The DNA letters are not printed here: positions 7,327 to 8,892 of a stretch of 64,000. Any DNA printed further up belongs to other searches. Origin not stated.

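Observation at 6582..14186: Six-gene operon combining NAS, PP-loop amidotransferase, acyl ligase, thioester reductase, nuclease-fold protein and VAO-type oxidase: candidate pathway for a modified lipo-amino acid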

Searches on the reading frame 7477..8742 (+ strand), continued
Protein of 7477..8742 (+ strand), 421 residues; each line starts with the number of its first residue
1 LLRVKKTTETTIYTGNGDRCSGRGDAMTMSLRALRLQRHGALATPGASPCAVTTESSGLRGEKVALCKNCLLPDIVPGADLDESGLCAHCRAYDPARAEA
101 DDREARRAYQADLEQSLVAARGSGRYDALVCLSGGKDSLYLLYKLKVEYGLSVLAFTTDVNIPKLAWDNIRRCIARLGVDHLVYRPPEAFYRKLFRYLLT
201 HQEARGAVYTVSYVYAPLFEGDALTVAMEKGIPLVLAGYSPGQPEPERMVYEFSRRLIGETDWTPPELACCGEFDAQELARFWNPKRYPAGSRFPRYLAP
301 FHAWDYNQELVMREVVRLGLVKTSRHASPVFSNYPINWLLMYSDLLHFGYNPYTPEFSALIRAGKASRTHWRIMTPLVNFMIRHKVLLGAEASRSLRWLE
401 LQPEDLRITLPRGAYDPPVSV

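Call 76: search_protein_families(library=pfam, proteins=[L001:11121-12872:+, L001:12911-13582:+, L003:1286-3322:+, L003:6263-7786:+, L004:8606-9874:+, L012:6632-7444:+, L012:7713-8156:+, L017:14295-15065:+, L064:8078-8926:+, L027:9409-10095:-], max_evalue=0.001)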
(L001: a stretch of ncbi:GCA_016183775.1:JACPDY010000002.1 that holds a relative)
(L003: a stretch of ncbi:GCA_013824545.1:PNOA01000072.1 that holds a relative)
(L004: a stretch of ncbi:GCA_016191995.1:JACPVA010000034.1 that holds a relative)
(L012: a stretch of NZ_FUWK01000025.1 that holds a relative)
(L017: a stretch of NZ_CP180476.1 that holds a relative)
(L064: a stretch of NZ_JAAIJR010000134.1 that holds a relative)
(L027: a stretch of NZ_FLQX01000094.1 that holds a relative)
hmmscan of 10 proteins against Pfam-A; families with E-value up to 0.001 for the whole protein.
L001:11121-12872:+ (583 aa): 1 family
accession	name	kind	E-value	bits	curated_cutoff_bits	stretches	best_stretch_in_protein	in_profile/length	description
PF03781.23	FGE-sulfatase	-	5.9e-11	42.9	23.3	1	290-560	33-236/255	Sulfatase-modifying factor enzyme 1-like domain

L001:12911-13582:+ (223 aa): 1 family
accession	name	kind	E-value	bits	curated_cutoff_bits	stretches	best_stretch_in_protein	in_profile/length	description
PF18962.6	Por_Secre_tail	-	7.3e-09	36.2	27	1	147-203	1-62/75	Secretion system C-terminal sorting domain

L003:1286-3322:+ (678 aa): 2 families
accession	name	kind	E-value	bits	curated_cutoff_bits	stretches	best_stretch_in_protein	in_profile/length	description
PF04055.27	Radical_SAM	-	9.2e-10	39.4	29.5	1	361-526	7-166/166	Radical SAM superfamily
PF02310.24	B12-binding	-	3.8e-06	27.2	32.1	1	220-301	42-120/121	B12 binding domain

L003:6263-7786:+ (507 aa): 2 families
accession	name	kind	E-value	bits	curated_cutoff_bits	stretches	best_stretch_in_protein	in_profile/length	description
PF02310.24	B12-binding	-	1.6e-16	60.6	32.1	1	18-122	10-120/121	B12 binding domain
PF04055.27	Radical_SAM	-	1.7e-14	54.7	29.5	1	190-344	3-162/166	Radical SAM superfamily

L004:8606-9874:+ (422 aa): 0 families

L012:6632-7444:+ (270 aa): 1 family
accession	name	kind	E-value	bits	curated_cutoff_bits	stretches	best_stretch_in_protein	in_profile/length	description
PF07589.16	PEP-CTERM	-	9.1e-08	32.3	20.7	1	242-262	2-23/24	PEP-CTERM motif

L012:7713-8156:+ (147 aa): 1 family
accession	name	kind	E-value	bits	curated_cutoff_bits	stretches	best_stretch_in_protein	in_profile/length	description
PF01797.21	Y1_Tnp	-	1.3e-37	129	23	1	15-133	2-121/121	Transposase IS200 like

L017:14295-15065:+ (256 aa): 1 family
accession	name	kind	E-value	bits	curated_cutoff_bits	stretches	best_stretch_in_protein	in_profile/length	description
PF07589.16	PEP-CTERM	-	2.1e-06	28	20.7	1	232-253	1-23/24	PEP-CTERM motif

L064:8078-8926:+ (282 aa): 2 families
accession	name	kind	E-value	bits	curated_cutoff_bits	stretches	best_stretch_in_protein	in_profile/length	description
PF11103.14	DUF2887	-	2.2e-30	106.6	24.1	1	3-197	1-200/200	Protein of unknown function (DUF2887)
PF14261.11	DUF4351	-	6.2e-07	29.8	25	1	227-280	2-55/59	Domain of unknown function (DUF4351)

L027:9409-10095:- (228 aa): 0 families

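Call 78: search_protein_representatives(alignment_id=A1)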
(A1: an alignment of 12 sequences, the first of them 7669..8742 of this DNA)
Query: 12 sequences, 357 profile positions. Proteins with E-value up to 0.001 (for the whole library): 3702; up to 1e-10: 1720; up to 1e-30: 192. The best 150 are listed.
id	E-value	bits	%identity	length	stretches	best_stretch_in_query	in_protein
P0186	3.7e-168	575.3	-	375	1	1-349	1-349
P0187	1.2e-138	478.3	-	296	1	77-347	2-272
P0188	3.0e-119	414.5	-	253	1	1-250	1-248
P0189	1.2e-117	409.2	-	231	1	45-254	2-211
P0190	8.1e-115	399.9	-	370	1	2-346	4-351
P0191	3.2e-107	374.9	-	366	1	1-347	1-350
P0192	7.0e-105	367.2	-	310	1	1-211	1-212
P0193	4.5e-92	325.1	-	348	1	2-345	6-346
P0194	5.4e-91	321.5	-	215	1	1-205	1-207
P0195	1.5e-86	306.9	-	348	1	1-330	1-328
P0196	2.4e-84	299.6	-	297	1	2-253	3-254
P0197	4.7e-80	285.5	-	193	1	84-230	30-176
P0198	1.5e-72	260.9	-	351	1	1-336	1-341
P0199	4.5e-72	259.3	-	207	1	44-206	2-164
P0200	2.6e-71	256.8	-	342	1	3-339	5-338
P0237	1.6e-50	188.4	-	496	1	3-342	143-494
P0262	6.2e-46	173.3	-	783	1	3-345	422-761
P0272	6.4e-44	166.7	-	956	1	2-346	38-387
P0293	2.2e-39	151.8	-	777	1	3-343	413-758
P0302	2.1e-38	148.6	-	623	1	2-343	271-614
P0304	3.0e-38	148.0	-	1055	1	2-341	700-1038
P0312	1.3e-37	145.9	-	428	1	3-303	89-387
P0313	1.3e-37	145.9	-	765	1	3-342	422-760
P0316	2.3e-37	145.1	-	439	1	54-342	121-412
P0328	4.3e-36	140.9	-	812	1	3-345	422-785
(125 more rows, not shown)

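Call 79: search_protein_families(library=pfam, proteins=[P0262, P0293, P0272, P0304, P0302, P0237, P0328, P0313, P0316, P0312], max_evalue=0.001)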
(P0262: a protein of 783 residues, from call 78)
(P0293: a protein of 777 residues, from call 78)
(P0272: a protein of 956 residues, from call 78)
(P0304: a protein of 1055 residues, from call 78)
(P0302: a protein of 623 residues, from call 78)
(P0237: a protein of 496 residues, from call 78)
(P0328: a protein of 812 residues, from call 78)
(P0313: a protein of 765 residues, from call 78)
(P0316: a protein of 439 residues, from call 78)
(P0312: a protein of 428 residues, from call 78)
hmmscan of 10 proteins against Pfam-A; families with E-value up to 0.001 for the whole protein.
P0262 (783 aa): 5 families
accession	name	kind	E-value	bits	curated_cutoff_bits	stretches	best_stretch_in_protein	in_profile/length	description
PF07993.18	NAD_binding_4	-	5.6e-41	140.8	20.1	1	6-242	1-257/258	Male sterility protein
PF01370.27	Epimerase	-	2.5e-12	47.2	20.9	1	5-203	2-183/240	NAD dependent epimerase/dehydratase family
PF06508.19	QueC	-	3.1e-05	24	22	1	478-553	2-73/210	Queuosine biosynthesis protein QueC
PF01073.25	3Beta_HSD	-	8.1e-05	22.2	22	1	5-195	1-184/280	3-beta hydroxysteroid dehydrogenase/isomerase family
PF24167.1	DUF7411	-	0.00084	19.4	28.7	0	477-549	2-69/194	Family of unknown function (DUF7411)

P0293 (777 aa): 3 families
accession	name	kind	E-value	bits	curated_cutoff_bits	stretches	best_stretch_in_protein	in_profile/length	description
PF07993.18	NAD_binding_4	-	4.3e-32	111.7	20.1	1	9-247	1-256/258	Male sterility protein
PF01370.27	Epimerase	-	9e-07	29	20.9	1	7-255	1-227/240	NAD dependent epimerase/dehydratase family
PF05368.20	NmrA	-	8.3e-05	22.8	27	1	6-98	4-83/298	NmrA-like family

P0272 (956 aa): 2 families
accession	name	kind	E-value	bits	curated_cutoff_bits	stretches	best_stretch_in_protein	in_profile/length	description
PF00501.34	AMP-binding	-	3.2e-52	178.1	29.9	1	404-787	2-375/384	AMP-binding enzyme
PF23562.2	AMP-binding_C_3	-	2.3e-09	38.1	20.8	1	832-953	3-122/124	AMP-binding enzyme C-terminal domain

P0304 (1055 aa): 6 families
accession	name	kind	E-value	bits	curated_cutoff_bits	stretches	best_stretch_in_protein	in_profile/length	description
PF07993.18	NAD_binding_4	-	9e-55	186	20.1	1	306-541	1-258/258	Male sterility protein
PF00550.31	PP-binding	-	8.4e-13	48.8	20.8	1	196-258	3-67/67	Phosphopantetheine attachment site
PF01370.27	Epimerase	-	4.1e-10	39.9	20.9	1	304-491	1-169/240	NAD dependent epimerase/dehydratase family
PF13193.12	AMP-binding_C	-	3e-09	38.1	24.5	1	80-154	2-76/76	AMP-binding enzyme C-terminal domain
PF01073.25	3Beta_HSD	-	0.0002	20.9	22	1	386-479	62-160/280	3-beta hydroxysteroid dehydrogenase/isomerase family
PF06508.19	QueC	-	0.00088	19.3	22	0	760-819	2-59/210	Queuosine biosynthesis protein QueC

P0302 (623 aa): 1 family
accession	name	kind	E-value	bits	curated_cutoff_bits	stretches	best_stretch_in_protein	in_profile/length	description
PF07993.18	NAD_binding_4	-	1.8e-16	60.6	20.1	1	21-111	163-258/258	Male sterility protein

P0237 (496 aa): 3 families
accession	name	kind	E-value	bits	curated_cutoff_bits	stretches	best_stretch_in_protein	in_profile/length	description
PF00076.28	RRM_1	-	3.9e-09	36.7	20.7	1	6-72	3-69/70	RNA recognition motif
PF06508.19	QueC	-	0.00028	20.9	22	1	210-286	2-74/210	Queuosine biosynthesis protein QueC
PF24167.1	DUF7411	-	0.0009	19.3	28.7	0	210-279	3-67/194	Family of unknown function (DUF7411)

P0328 (812 aa): 3 families
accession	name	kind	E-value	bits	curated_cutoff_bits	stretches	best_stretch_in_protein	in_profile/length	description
PF07993.18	NAD_binding_4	-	3.4e-37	128.4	20.1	1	6-248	1-257/258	Male sterility protein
PF01370.27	Epimerase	-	2.5e-09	37.3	20.9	1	5-266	2-240/240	NAD dependent epimerase/dehydratase family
PF24167.1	DUF7411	-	4.9e-05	23.4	28.7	1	493-563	2-67/194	Family of unknown function (DUF7411)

P0313 (765 aa): 3 families
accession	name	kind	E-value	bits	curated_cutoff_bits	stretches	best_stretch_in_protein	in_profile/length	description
PF07993.18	NAD_binding_4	-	6.6e-40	137.3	20.1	1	6-243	1-258/258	Male sterility protein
PF01370.27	Epimerase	-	5.1e-09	36.3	20.9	1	4-196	1-176/240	NAD dependent epimerase/dehydratase family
PF24167.1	DUF7411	-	0.00093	19.3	28.7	0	478-546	2-72/194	Family of unknown function (DUF7411)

P0316 (439 aa): 0 families

P0312 (428 aa): 0 families

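Call 94: search_dna_similar(query=window:7666-8739:+, collection=plasmids, mode=protein, max_evalue=1e-10, max_rows=15)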
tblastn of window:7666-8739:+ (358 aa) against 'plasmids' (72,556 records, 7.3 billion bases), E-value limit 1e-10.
Records with a match: 3; places in all: 3; records where one place covers at least 80% of the query: 1.
Best place of each record, by identity: <60% 3.
By first word of the organism name: Bacillus 1; Roseovarius 1; Pseudohalocynthiibacter 1.
By predicted mobility (MOB-suite, as given by PLSDB): non-mobilizable 2; conjugative 1.
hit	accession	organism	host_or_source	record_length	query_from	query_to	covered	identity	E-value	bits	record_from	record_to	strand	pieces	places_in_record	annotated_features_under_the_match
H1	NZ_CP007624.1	Bacillus pseudomycoides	-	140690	1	326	91%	23.3%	2e-16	88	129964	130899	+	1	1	7-cyano-7-deazaguanine synthase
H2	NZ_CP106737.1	Roseovarius pelagicus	cell culture,Arctic seawater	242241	4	187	51%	35.5%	5e-15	84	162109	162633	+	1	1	non-ribosomal peptide synthetase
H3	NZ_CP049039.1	Pseudohalocynthiibacter aestuariivivens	pure culutre,Seawater recirculating ...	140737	2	187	52%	34.0%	5e-13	78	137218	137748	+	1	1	none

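Call 95: get_annotated_region(hit=H2, flank=9000)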
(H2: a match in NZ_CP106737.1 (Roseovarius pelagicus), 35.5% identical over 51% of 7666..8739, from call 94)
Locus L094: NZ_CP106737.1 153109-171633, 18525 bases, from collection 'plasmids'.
description: Roseovarius pelagicus strain HL-MP18 plasmid unnamed2, complete sequence
organism: Roseovarius pelagicus (NCBI taxid 2980108)
taxonomy: Bacteria; Pseudomonadota; Alphaproteobacteria; Rhodobacterales; Roseobacteraceae; Roseovarius; Roseovarius pelagicus
host: -; source: cell culture,Arctic seawater; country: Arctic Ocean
typing (MOB-suite, as given by PLSDB): non-mobilizable; replicon rep_cluster_392,rep_cluster_610
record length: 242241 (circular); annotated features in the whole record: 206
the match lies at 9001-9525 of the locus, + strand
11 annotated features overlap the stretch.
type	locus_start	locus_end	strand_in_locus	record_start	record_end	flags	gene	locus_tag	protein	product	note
CDS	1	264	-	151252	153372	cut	-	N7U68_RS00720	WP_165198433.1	YjbH domain-containing protein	-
CDS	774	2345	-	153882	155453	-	-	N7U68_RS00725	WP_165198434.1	amino acid adenylation domain-containing protein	-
CDS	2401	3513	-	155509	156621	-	-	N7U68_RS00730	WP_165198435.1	methyltransferase domain-containing protein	-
CDS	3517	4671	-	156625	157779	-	-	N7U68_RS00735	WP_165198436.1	acyl-CoA dehydrogenase family protein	-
CDS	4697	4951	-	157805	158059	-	-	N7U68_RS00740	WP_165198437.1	phosphopantetheine-binding protein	-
CDS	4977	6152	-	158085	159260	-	-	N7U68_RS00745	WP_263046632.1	HupE/UreJ family protein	-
CDS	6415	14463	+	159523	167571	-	-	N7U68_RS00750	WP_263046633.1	non-ribosomal peptide synthetase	-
CDS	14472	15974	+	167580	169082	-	-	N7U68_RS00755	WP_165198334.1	oligosaccharide flippase family protein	-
CDS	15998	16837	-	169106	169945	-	-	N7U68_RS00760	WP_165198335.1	SDR family oxidoreductase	-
CDS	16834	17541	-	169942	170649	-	-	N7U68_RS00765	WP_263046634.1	acylneuraminate cytidylyltransferase family protein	-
CDS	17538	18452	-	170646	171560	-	-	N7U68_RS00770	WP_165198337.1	Gfo/Idh/MocA family oxidoreductase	-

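Call 96: search_protein_families(library=pfam, proteins=[L094:6415-14463:+], max_evalue=0.001)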
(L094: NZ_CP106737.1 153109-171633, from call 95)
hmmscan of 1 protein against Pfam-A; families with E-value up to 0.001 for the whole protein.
L094:6415-14463:+ (2682 aa): 6 families
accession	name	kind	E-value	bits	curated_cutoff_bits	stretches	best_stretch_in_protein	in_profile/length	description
PF00501.34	AMP-binding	-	1.5e-124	416.1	29.9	2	1789-2129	3-383/384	AMP-binding enzyme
PF00668.25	Condensation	-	7e-62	210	30.6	2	1371-1762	14-444/456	Condensation domain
PF00550.31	PP-binding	-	2.3e-30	105.1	20.8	2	1271-1333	2-66/67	Phosphopantetheine attachment site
PF13193.12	AMP-binding_C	-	2e-10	41.9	24.5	0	1186-1241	23-76/76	AMP-binding enzyme C-terminal domain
PF00975.26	Thioesterase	-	2.5e-08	34.8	26.4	1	2449-2515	40-106/226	Thioesterase domain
PF06508.19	QueC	-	0.00015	21.8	22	1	924-997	3-76/210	Queuosine biosynthesis protein QueC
